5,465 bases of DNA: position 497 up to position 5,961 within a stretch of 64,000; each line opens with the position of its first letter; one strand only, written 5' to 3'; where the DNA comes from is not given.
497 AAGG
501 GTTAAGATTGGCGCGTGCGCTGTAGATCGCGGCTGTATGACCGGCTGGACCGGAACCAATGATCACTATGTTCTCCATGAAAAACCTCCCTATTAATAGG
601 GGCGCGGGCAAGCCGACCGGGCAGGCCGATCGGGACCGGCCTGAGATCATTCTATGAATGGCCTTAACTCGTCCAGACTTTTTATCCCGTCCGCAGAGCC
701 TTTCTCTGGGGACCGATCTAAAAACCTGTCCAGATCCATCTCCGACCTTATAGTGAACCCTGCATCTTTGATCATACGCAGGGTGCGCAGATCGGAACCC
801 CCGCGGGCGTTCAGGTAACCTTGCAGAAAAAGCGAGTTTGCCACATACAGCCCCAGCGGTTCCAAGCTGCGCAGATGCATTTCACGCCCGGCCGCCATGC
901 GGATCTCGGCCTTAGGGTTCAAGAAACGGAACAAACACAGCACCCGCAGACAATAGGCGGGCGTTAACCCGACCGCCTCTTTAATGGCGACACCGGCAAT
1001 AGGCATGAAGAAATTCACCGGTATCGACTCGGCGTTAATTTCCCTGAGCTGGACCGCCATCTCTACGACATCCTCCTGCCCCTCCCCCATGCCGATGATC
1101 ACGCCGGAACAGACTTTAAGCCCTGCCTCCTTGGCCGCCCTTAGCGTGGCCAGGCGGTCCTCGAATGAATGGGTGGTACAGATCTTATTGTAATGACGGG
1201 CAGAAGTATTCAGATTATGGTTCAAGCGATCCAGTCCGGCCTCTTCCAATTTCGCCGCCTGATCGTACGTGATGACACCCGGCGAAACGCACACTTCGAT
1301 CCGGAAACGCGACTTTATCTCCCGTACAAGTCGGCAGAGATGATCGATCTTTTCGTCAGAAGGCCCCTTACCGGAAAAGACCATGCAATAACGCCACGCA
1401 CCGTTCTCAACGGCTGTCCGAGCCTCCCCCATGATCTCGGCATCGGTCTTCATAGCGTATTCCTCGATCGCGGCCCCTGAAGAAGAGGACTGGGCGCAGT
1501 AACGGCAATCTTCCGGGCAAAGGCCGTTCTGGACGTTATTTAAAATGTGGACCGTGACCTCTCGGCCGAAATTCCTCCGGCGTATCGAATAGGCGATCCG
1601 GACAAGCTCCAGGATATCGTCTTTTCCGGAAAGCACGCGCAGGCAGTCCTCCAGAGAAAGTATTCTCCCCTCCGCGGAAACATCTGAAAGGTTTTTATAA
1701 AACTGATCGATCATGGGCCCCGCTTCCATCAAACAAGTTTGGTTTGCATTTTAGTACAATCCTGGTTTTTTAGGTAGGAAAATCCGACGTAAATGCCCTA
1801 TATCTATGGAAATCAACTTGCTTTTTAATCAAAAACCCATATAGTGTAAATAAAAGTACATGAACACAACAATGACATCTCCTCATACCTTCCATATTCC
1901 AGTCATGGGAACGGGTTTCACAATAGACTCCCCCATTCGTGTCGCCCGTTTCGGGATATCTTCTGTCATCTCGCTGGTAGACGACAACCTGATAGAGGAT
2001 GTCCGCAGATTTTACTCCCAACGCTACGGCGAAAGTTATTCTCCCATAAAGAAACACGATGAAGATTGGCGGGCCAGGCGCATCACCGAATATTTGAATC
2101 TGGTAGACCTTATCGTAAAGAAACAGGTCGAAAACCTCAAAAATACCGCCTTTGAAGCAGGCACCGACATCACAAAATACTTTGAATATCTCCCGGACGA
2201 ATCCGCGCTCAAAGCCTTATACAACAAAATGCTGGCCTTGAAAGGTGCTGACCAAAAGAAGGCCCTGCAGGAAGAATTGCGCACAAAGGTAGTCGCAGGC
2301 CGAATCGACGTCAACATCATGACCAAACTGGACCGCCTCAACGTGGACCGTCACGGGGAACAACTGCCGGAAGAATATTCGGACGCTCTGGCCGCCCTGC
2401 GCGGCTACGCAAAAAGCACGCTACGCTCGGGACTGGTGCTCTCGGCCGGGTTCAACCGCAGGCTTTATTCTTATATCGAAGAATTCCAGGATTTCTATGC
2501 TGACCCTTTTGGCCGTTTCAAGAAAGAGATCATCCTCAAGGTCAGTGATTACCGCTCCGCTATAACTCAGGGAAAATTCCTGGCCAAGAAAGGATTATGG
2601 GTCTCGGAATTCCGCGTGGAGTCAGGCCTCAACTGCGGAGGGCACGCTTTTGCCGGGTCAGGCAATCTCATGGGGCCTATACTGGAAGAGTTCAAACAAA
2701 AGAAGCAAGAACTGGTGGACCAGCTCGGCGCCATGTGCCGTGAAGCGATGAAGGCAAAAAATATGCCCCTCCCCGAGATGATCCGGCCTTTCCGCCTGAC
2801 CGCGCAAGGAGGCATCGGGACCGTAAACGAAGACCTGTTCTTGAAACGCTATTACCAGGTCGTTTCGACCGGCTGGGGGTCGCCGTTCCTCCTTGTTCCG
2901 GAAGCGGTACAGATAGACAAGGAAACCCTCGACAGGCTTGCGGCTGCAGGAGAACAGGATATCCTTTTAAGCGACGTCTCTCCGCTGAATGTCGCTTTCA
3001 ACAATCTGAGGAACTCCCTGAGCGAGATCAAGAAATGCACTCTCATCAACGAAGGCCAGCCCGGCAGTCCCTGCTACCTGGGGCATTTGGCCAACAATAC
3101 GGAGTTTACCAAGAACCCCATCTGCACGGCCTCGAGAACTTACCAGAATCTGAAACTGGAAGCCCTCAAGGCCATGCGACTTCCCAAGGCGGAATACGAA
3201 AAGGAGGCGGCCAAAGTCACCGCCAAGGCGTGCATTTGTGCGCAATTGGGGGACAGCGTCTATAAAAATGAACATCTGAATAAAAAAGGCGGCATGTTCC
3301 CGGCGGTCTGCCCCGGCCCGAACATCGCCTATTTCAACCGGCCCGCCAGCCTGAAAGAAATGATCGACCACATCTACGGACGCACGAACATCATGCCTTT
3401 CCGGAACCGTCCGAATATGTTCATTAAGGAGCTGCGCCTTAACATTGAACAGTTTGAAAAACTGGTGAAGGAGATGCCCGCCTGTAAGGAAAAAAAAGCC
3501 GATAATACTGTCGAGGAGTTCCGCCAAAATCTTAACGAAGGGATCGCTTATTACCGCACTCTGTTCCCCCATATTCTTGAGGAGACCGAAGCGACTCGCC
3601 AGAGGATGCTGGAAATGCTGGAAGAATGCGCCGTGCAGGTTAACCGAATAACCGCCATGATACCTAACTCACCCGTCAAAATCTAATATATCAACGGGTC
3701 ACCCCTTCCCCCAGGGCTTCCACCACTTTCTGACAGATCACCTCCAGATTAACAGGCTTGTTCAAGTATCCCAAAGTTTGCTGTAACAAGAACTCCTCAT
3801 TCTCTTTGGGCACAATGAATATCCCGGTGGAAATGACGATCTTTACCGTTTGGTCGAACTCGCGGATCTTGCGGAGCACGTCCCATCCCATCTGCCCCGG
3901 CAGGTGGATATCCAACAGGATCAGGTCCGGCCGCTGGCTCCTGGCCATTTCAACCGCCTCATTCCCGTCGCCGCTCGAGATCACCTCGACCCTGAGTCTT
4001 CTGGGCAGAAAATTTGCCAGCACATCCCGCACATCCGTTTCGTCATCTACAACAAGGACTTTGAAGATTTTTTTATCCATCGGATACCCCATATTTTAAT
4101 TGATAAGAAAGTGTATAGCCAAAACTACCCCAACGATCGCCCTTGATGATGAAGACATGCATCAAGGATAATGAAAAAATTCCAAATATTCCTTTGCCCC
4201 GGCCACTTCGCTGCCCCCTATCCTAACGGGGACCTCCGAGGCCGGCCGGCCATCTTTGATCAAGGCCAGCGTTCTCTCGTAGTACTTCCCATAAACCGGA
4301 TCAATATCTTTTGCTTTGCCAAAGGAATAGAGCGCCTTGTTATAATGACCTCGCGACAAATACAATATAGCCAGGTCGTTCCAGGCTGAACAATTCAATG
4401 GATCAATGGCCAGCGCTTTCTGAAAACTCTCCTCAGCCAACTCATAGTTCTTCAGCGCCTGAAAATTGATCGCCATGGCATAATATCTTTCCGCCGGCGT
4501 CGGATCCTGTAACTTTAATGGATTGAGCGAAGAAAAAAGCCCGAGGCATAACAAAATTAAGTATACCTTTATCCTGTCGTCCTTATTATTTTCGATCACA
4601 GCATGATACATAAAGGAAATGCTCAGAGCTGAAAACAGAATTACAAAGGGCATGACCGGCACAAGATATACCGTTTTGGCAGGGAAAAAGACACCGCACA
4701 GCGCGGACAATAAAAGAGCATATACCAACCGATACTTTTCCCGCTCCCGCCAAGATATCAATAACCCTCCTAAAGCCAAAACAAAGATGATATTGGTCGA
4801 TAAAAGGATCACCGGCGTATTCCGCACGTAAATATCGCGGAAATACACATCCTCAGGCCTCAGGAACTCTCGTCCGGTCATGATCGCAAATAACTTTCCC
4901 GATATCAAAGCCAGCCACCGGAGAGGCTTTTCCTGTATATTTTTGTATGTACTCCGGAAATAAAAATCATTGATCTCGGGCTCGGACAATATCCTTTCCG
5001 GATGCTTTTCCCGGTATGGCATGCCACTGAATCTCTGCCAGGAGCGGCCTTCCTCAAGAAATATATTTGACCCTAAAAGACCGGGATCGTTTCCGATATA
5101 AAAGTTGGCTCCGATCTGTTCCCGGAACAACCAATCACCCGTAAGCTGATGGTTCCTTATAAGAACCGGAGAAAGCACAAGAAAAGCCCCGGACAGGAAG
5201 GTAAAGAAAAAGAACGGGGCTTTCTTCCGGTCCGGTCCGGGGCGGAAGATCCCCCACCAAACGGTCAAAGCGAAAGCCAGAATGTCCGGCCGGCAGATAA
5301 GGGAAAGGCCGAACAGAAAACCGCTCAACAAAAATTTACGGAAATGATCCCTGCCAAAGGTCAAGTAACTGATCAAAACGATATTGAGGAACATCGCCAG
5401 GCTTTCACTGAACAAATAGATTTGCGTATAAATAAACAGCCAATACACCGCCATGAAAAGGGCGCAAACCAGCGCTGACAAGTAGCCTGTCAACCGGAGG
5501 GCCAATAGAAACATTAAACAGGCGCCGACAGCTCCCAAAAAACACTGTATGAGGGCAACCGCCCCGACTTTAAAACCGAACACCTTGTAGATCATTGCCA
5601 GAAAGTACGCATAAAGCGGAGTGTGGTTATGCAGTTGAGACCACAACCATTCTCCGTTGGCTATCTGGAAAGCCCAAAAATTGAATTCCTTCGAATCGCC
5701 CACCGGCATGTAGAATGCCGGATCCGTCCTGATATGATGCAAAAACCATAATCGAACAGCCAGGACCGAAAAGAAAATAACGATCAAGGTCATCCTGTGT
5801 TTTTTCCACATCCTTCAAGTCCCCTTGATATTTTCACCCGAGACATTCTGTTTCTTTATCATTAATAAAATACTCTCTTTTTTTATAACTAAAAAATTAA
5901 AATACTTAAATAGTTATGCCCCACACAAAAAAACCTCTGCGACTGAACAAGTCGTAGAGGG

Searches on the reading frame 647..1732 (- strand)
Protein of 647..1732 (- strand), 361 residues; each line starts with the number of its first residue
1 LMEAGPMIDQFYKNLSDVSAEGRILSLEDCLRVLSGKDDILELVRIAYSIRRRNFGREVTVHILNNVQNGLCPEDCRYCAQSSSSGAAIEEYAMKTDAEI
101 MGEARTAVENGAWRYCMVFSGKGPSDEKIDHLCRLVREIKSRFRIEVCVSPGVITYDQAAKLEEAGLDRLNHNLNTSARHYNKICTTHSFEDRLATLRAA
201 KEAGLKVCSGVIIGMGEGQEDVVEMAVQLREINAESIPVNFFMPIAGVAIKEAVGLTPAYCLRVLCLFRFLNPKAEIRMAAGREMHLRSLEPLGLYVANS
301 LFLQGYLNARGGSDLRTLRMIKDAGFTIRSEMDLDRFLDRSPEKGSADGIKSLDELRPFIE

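Call 75: search_protein_families(library=pfam, proteins=[window:647-1732:-], max_evalue=0.00001)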
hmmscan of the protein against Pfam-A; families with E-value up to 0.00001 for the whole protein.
window:647-1732:- (361 aa): 2 families
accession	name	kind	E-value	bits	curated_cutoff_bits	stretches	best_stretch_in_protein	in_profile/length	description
PF04055.27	Radical_SAM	-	2.3e-27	96.7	29.5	1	72-226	7-163/166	Radical SAM superfamily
PF06968.18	BATS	-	4e-16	59.4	22.2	1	238-326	1-87/88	Biotin and Thiamin Synthesis associated domain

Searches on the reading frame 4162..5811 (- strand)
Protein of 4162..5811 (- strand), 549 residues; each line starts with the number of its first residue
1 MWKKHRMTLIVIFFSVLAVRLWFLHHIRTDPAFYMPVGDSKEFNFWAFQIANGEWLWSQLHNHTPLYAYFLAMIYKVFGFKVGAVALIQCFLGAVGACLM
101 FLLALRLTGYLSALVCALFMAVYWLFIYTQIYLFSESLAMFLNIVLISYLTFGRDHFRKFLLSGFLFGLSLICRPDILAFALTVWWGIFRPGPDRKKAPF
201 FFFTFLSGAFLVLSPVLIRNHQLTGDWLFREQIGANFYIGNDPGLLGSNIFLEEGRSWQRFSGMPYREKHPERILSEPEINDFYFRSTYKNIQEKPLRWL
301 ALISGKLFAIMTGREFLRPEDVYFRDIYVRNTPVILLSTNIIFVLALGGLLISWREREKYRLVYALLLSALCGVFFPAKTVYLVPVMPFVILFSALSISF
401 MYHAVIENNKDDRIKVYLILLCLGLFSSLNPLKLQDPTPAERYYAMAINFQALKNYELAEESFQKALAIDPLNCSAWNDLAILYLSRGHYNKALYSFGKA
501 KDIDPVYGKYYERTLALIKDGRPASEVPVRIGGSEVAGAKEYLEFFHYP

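Call 3: search_protein_families(library=pfam, proteins=[window:4162-5811:-], max_evalue=0.01)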
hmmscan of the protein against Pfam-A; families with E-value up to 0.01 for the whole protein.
window:4162-5811:- (549 aa): 10 families
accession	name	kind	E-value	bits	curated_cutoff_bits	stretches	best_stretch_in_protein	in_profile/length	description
PF07719.23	TPR_2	-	1.9e-11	43.6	27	2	440-473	1-34/34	Tetratricopeptide repeat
PF00515.34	TPR_1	-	1e-09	38.3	27.8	2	440-471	1-32/34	Tetratricopeptide repeat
PF13231.12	PMT_2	-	7.8e-09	36.4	26.1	1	62-218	1-159/160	Dolichyl-phosphate-mannose-protein mannosyltransferase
PF13431.12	TPR_17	-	3.1e-07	30.6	24.4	1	463-494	2-33/34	Tetratricopeptide repeat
PF13181.12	TPR_8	-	2.5e-06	27.6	25.7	1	440-471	1-32/34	Tetratricopeptide repeat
PF13424.12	TPR_12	-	4e-06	27.4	30.1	1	444-503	7-74/77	Tetratricopeptide repeat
PF13414.12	TPR_11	-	3e-05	24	26.8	0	453-485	7-39/42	TPR repeat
PF14559.12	TPR_19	-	0.00016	22.4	25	1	453-494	4-45/68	Tetratricopeptide repeat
PF13432.12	TPR_16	-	0.00039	21.3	32.7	1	444-505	1-62/65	Tetratricopeptide repeat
PF13371.12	TPR_9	-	0.0041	17.5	35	1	454-504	9-59/73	Tetratricopeptide repeat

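Call 4: search_protein_families(library=ncbifam, proteins=[window:4162-5811:-], max_evalue=0.01)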
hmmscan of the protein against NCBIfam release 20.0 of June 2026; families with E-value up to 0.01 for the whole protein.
window:4162-5811:- (549 aa): 8 families
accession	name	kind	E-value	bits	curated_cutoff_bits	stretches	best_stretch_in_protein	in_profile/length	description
NF040959.1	MamA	equivalog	2.9e-08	33.4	200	1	436-504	135-203/204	magnetosome protein MamA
TIGR02521.1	type_IV_pilW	equivalog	9.5e-07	28.6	154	1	435-508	60-132/234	type IV pilus biogenesis/stability protein PilW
NF008391.2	PRK11189.1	equivalog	2.2e-05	24.1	250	1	430-522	55-148/297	lipoprotein NlpI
TIGR02552.1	LcrH_SycD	equivalog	2.5e-05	24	104.8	1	438-505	16-83/136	SycD/LcrH family type III secretion system chaperone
TIGR02917.1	PEP_TPR_lipo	equivalog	0.00017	19.6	312.2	1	435-504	460-529/899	XrtA/PEP-CTERM system TPR-repeat protein PrsT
NF033758.1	gliding_GltE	equivalog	0.0004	19.5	225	1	453-514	269-331/411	adventurous gliding motility TPR repeat lipoprotein GltE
NF033762.1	social_mot_Tgl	equivalog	0.0027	17.1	225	1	436-499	61-125/252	social motility TPR repeat lipoprotein Tgl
TIGR00990.1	3a0801s09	subfamily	0.0074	15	757.25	0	437-505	362-430/615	mitochondrial import receptor subunit TOM70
